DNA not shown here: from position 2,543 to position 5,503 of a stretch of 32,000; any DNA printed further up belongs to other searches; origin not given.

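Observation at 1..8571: DUF499 ATPase, DUF1156 methyltransferase and SNF2/PD-(D/E)xK helicase-nuclease operon: a methylation-linked defence-type system with unknown mechanism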

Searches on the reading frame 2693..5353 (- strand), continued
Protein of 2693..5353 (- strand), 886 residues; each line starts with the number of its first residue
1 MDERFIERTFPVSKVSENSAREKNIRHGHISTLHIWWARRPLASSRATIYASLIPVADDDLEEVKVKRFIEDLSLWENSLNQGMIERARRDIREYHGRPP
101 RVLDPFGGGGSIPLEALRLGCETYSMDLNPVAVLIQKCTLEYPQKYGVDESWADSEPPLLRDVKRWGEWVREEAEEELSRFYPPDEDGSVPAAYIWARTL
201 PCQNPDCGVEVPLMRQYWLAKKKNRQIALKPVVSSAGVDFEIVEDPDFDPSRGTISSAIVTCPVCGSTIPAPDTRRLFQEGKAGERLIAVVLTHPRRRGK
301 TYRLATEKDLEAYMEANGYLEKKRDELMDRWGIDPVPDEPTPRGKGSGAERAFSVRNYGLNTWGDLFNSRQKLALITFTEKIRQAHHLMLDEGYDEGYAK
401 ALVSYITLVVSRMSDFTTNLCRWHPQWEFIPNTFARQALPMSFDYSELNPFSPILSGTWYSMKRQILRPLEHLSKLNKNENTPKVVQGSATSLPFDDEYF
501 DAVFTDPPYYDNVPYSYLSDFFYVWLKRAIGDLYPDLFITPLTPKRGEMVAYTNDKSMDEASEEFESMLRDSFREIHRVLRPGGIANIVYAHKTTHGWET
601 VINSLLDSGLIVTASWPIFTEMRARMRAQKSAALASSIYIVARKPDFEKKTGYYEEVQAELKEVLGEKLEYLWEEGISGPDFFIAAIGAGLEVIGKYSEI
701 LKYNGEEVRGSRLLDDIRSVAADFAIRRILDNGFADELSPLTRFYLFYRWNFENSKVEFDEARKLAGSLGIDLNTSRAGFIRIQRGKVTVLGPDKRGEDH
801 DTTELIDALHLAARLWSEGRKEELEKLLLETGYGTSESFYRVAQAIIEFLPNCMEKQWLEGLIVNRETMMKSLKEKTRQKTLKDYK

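Call 40: find_homologous_proteins(query=L001:12678-15392:+, max_evalue=1e-30)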
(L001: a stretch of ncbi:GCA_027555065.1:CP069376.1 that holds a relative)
Query L001:12678-15392:+ (904 aa): 5237 proteins with E <= 1e-30 among 8000 candidates; the best 120 are listed.
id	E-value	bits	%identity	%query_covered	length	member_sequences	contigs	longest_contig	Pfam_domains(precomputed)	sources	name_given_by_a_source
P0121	0.0e+0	2006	100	100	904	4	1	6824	PF04465.18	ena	-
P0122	0.0e+0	1601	79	100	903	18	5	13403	PF04465.18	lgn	-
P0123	0.0e+0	1589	80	99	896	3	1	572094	PF04465.18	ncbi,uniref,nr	ncbi:ATP-binding protein [Methanothermobacter sp. K4]|uniref:ATP-binding protein n=1 Tax=Methanother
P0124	0.0e+0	1428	72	100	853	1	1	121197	PF04465.18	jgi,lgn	-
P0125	0.0e+0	1378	69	100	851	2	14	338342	PF04465.18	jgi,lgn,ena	-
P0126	0.0e+0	1041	56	91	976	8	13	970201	-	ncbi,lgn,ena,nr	ncbi:MAG: hypothetical protein RBT32_00010 [Methanothermobacter sp.]|nr:hypothetical protein [Methan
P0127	0.0e+0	1039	56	91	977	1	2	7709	-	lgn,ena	-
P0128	0.0e+0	1029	51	100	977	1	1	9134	-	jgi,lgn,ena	-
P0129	0.0e+0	1015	55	91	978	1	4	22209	-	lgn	-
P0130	7.2e-279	946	50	100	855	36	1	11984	PF04465.18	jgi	-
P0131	7.7e-278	942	53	82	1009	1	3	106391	PF16809.11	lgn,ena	-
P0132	6.7e-277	939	50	94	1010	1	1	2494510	PF04465.18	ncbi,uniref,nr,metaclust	ncbi:ATP-binding protein [Methanobacterium formicicum]|uniref:ATPase AAA n=1 Tax=Methanobacterium fo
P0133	3.5e-276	937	50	89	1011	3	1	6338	PF04465.18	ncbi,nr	ncbi:MAG: DUF499 domain-containing protein [Methanobacterium sp.]|nr:DUF499 domain-containing protei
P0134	6.3e-276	936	52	83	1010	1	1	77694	PF04465.18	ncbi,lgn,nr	ncbi:MAG: DUF499 domain-containing protein [Methanobacteriaceae archaeon]|nr:DUF499 domain-containin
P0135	4.2e-274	930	51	89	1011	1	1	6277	-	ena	-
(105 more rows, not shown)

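Call 41: list_cluster_members(proteins=[P0017, window:2693-5353:-])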
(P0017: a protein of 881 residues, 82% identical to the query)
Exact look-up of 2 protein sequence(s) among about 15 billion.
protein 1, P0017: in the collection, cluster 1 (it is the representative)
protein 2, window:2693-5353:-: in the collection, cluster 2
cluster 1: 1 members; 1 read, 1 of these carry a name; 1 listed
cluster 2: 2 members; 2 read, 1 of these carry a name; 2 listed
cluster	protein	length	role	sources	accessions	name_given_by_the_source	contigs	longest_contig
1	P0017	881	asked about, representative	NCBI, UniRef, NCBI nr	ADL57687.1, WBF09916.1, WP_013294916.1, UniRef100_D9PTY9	DUF1156 domain-containing protein [Methanothermobacter marburgensis] | Predicted DNA methylase n=1 Tax=Methanothermobacter marburgensis (strain ATCC BAA-927 / ...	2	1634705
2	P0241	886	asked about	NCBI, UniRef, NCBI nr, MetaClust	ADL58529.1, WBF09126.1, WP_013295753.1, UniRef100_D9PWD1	DUF1156 domain-containing protein [Methanothermobacter marburgensis] | Predicted adenine-specific DNA methylase n=1 Tax=Methanothermobacter marburgensis (strain ... | status=active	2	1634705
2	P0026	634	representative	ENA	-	-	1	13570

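Call 48: find_encoding_contigs(protein=P0012, flank=10000, max_places=2)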
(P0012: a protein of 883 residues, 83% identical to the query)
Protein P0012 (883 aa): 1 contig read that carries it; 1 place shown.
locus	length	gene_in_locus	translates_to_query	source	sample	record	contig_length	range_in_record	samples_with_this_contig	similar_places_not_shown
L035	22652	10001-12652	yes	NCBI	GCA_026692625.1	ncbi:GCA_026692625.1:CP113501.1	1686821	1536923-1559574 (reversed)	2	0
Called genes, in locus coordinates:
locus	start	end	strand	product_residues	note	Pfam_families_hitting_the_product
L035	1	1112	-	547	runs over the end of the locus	PF00890:FAD_binding_2, PF03486:HI0933_like (faint), PF07992:Pyr_redox_2 (faint), PF02910:Succ_DH_flav_C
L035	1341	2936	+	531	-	PF17759:tRNA_synthFbeta (faint), PF01409:tRNA-synt_2d, PF18006:SepRS_C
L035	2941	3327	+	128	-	PF01982:CTP-dep_RFKase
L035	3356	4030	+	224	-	PF00926:DHBP_synthase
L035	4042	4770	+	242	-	PF06745:ATPase, PF13481:AAA_25 (weak)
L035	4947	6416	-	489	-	PF07685:GATase_3, PF01656:CbiA, PF13500:AAA_26 (faint)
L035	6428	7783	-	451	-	PF01425:Amidase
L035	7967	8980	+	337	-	PF02423:OCD_Mu_crystall, PF01488:Shikimate_DH (weak)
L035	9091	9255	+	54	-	-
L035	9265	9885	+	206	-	PF01810:LysE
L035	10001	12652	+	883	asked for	PF06634:DUF1156, PF08241:Methyltransf_11 (faint)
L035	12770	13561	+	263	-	PF00702:Hydrolase, PF08282:Hydrolase_3 (faint)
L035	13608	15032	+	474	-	PF02872:5_nucleotid_C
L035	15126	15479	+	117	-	PF02635:DsrE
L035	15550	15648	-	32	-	-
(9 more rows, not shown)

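Call 49: find_encoding_contigs(protein=P0013, flank=10000, max_places=2)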
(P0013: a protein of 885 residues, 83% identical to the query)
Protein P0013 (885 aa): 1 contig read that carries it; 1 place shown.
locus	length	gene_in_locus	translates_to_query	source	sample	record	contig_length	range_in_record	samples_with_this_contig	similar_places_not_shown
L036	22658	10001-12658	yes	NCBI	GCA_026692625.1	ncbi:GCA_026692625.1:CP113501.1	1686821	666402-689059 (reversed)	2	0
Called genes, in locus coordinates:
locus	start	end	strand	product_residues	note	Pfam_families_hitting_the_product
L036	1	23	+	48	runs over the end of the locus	PF13240:Zn_Ribbon_1 (weak)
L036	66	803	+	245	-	PF01884:PcrB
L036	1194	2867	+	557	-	PF14716:HHH_8, PF00633:HHH (faint), PF14520:HHH_5, PF14792:DNA_pol_B_palm (weak), PF14791:DNA_pol_B_thumb, PF02811:PHP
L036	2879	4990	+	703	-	PF00072:Response_reg, PF13506:Glyco_transf_21, PF00535:Glycos_transf_2, PF10111:Glyco_tranf_2_2, PF13641:Glyco_tranf_2_3, PF13632:Glyco_trans_2_3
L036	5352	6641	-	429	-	PF00324:AA_permease, PF13520:AA_permease_2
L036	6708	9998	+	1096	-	PF00176:SNF2-rel_dom, PF00270:DEAD, PF04851:ResIII, PF00271:Helicase_C, PF13020:NOV_C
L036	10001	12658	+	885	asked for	PF06634:DUF1156, PF01555:N6_N4_Mtase (faint), PF08241:Methyltransf_11 (faint)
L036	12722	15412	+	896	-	PF04465:DUF499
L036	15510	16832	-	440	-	-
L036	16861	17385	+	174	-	PF12773:DZR (weak), PF13240:Zn_Ribbon_1, PF01906:YbjQ_1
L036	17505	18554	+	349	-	PF09376:NurA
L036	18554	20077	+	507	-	PF01935:DUF87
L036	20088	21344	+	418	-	PF00149:Metallophos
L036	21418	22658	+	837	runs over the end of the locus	PF13175:AAA_15, PF13476:AAA_23, PF06419:COG6_N (faint), PF24161:CCDC39, PF25994:HH_AprE (faint)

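Call 51: search_protein_families(library=ncbifam, proteins=[L001:15404-16723:-, window:2693-5353:-, L001:12678-15392:+], max_evalue=0.01)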
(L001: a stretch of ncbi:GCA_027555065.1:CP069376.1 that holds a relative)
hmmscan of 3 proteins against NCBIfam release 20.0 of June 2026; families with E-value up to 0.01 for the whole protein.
L001:15404-16723:- (439 aa): 1 family
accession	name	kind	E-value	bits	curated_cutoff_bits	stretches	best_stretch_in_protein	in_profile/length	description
TIGR04154.1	archaeo_STT3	subfamily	0.0016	16.9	450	1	61-150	38-135/831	oligosaccharyl transferase, archaeosortase A system-associated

window:2693-5353:- (886 aa): 5 families
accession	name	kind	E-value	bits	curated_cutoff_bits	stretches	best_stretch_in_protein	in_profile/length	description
NF042963.1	DUF1156_antiphage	equivalog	1.9e-61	208.4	1000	3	286-746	388-824/960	anti-phage-associated DUF1156 domain-containing protein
TIGR01177.1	TIGR01177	hypoth_equivalog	2.9e-07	30.1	316.55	0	101-129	185-213/330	TIGR01177 family methyltransferase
NF045823.1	PthPhpthDimycoMt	equivalog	0.00064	19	300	0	484-504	116-136/256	phthiotriol/phenolphthiotriol dimycocerosates methyltransferase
NF045640.1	AspGlyoxATaseBhcA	equivalog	0.0033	16.4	650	1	553-613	23-83/395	L-aspartate--glyoxylate aminotransferase BhcA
NF045667.1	MTase_DVU1556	equivalog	0.0042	16.6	155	0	477-505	62-90/213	DVU_1556 family methyltransferase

L001:12678-15392:+ (904 aa): 2 families
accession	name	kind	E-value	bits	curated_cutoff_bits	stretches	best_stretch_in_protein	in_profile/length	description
NF042962.1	DUF499_antiphage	equivalog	1.5e-49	168.8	1200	1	41-615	33-630/1025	anti-phage-associated DUF499 domain-containing protein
NF047891.1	BREXATPasePglY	equivalog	0.0033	15.4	1700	1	221-327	350-457/1296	BREX-2 system ATPase PglY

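Call 63: search_solved_structures(query=window:2693-5353:-, max_evalue=0.01, show_alignments=1)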
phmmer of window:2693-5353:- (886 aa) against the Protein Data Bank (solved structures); distinct sequences matched with E-value up to 0.01: 0.

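Call 64: search_solved_structures(query=L001:12678-15392:+, max_evalue=0.01)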
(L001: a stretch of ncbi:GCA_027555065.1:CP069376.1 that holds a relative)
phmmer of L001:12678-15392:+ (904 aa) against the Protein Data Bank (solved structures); distinct sequences matched with E-value up to 0.01: 0.

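Call 75: predict_structure(alignment_id=A3)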
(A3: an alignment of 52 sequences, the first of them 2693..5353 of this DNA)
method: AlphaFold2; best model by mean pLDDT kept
length: 886 residues; sequences in the alignment: 52
mean_pLDDT: 75.4   pTM: 0.68
mean pLDDT of the five models: 75.4, 67.3, 65.7, 61.1, 58.4
residues with pLDDT >= 90: 173; 70-90: 456; 50-70: 138; < 50: 119
segments of 3 or more residues with pLDDT < 50: 25-32, 149-154, 253-257, 347-351, 420-480, 509-515, 621-635, 879-886
pLDDT, mean of each block of 10 residues (from residue 1): 88 76 48 51 82 93 93 79 85 89 72 77 74 74 64 61 89 88 85 76 80 63 72 76 77 52 77 70 75 78 87 90 94 88 55 59 80 90 94 92 85 59 41 40 41 38 43 45 64 89 73 52 83 79 56 63 81 93 90 72 90 81 40 59 90 91 88 75 82 90 87 86 83 72 88 76 72 76 83 83 88 91 88 84 88 90 84 68 46
secondary structure, 60 per line:
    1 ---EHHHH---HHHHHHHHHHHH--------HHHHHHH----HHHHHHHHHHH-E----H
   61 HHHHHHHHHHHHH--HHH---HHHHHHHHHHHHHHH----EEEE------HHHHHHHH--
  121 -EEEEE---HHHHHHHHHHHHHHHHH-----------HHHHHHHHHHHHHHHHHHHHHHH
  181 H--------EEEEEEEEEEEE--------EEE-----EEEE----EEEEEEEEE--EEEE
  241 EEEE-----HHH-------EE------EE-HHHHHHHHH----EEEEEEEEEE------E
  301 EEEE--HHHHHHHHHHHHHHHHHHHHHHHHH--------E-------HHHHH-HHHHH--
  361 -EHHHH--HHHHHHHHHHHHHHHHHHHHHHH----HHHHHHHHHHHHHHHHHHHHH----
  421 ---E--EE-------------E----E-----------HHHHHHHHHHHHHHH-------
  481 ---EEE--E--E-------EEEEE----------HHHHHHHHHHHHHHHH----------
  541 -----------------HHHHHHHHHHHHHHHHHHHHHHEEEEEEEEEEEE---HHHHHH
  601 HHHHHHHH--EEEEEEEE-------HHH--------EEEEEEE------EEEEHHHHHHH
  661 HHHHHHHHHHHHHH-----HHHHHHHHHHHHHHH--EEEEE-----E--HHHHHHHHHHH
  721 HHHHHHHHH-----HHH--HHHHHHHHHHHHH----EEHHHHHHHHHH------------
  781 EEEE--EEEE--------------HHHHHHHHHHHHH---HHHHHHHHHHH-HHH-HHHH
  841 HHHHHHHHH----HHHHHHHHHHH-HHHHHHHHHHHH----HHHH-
elements in order (helices of 4 or more, strands of 3 or more residues): H5-8 H12-23 H32-38 H43-53 H60-73 H82-96 E101-104 H111-118 E122-126 H130-146 H158-181 E190-201 E210-212 E218-221 E226-234 E237-244 H271-279 E284-293 E300-304 H307-331 H348-352 H354-358 H363-366 H369-391 H396-416 H459-473 E484-486 E500-504 H515-530 H558-579 E580-591 H595-608 E611-618 E637-643 E650-653 H654-674 H680-694 E697-701 H710-729 H740-752 H759-768 E781-784 E787-790 H805-817 H821-831 H837-849 H854-864 H866-877 H882-885

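Call 77: fold_search(model_id=the predicted structure, library=pdb)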
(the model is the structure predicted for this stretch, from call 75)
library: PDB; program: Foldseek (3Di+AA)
matches with E <= 10: 812; with E <= 0.001: 0
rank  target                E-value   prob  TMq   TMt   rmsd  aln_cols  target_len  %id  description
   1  4pne_A                2.6e-03  1.00  0.10  0.30   8.2       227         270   15  Crystal Structure of the [4+2]-Cyclase SpnF (released 2015-02-18)
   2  4pne_B                6.1e-03  1.00  0.11  0.31   8.3       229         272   14  Crystal Structure of the [4+2]-Cyclase SpnF (released 2015-02-18)
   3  6zxv_A                6.7e-03  1.00  0.10  0.24   6.6       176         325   16  Structure of Archaeoglobus fulgidus Trm11 m2G10 tRNA methyltransferase enzyme bound to sinefungin (released 2020-09-23)
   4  2o57_D                8.4e-03  0.99  0.11  0.31   9.1       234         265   12  Crystal Structure of a putative sarcosine dimethylglycine methyltransferase from Galdieria sulphuraria (released 2006-12-19)
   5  2o57_C                9.1e-03  1.00  0.11  0.32   7.6       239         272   10  Crystal Structure of a putative sarcosine dimethylglycine methyltransferase from Galdieria sulphuraria (released 2006-12-19)
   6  8zc7_A                9.6e-03  1.00  0.10  0.31   9.3       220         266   13  Crystallographic analysis of MitM, which catalyzes the post-mitosane modification in mitomycin biosynthesis (released 2024-11-27)
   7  6zxv_B                1.1e-02  1.00  0.10  0.25   7.3       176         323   15  Structure of Archaeoglobus fulgidus Trm11 m2G10 tRNA methyltransferase enzyme bound to sinefungin (released 2020-09-23)
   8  2o57_A                1.2e-02  0.99  0.11  0.29   8.7       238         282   12  Crystal Structure of a putative sarcosine dimethylglycine methyltransferase from Galdieria sulphuraria (released 2006-12-19)
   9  2o57_B                1.3e-02  0.99  0.11  0.30  10.3       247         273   12  Crystal Structure of a putative sarcosine dimethylglycine methyltransferase from Galdieria sulphuraria (released 2006-12-19)
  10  7rc2                  1.3e-02  0.89  0.11  0.21  11.0       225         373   11  Aeronamide N-methyltransferase, AerE (released 2022-03-30)
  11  7wts_q                1.5e-02  1.00  0.11  0.38  14.4       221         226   12  Cryo-EM structure of a human pre-40S ribosomal subunit - State UTP14 (released 2022-10-19)
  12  3bus_B                1.5e-02  0.99  0.10  0.34   9.7       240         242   14  Crystal Structure of RebM (released 2008-03-25)
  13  3bus_A                1.5e-02  0.97  0.10  0.30  10.4       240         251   16  Crystal Structure of RebM (released 2008-03-25)
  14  4qtt_D                1.7e-02  1.00  0.10  0.46  10.3       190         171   12  Structure of S. cerevisiae Bud23-Trm112 complex involved in formation of m7G1575 on 18S rRNA (apo-form) (released 2014-12-24)
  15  8zc8_B                1.7e-02  0.98  0.11  0.30   8.0       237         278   13  The structure of MitM and mitomycin A with SAH in mitomycin (released 2024-11-27)
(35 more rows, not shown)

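Call 81: find_encoding_contigs(protein=P0003, flank=10000, max_places=3)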
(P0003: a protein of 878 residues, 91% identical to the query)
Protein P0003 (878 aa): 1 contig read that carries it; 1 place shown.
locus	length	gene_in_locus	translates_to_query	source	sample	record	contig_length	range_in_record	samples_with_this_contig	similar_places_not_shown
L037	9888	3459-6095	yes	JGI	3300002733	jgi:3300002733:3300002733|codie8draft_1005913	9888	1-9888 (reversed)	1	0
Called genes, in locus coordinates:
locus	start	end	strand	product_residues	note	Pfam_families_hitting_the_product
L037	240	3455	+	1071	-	PF00176:SNF2-rel_dom, PF00270:DEAD (weak), PF04851:ResIII, PF00271:Helicase_C, PF13020:NOV_C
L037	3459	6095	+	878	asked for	PF06634:DUF1156, PF08241:Methyltransf_11 (faint)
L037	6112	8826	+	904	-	PF04465:DUF499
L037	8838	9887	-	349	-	?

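Call 91: search_dna_similar(query=window:2693-5353:-, collection=phages, mode=protein, max_rows=10)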
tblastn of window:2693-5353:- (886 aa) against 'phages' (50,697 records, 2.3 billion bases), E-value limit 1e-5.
Records with a match: 5; places in all: 5; records where one place covers at least 80% of the query: 0.
Best place of each record, by identity: <60% 5.
By first word of the organism name: Sulfolobus 5.
By host as written in the record: Sulfolobus tengchongensis 2; Sulfolobus 2; Sulfolobus tengchongensis 1201-4 1.
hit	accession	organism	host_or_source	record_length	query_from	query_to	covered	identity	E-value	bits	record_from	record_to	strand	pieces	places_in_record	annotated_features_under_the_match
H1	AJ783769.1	Sulfolobus virus STSV1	Sulfolobus tengchongensis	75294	4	650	73%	27.8%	2e-55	214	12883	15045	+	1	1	Adenine-specific DNA methylase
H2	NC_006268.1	Sulfolobus virus STSV1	Sulfolobus tengchongensis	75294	4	650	73%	27.8%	2e-55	214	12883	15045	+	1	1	DNA methyltransferase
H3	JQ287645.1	Sulfolobus virus STSV2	Sulfolobus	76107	4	644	72%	26.6%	1e-53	209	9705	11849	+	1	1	putative adenine-specific DNA methylase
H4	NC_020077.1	Sulfolobus virus STSV2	Sulfolobus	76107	4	644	72%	26.6%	1e-53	209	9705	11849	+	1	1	DNA methyltransferase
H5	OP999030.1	Sulfolobus tengchongensis spindle-shaped virus 4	Sulfolobus tengchongensis 1201-4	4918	4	222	25%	34.7%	3e-20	102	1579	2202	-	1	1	putative adenine-specific DNA methylase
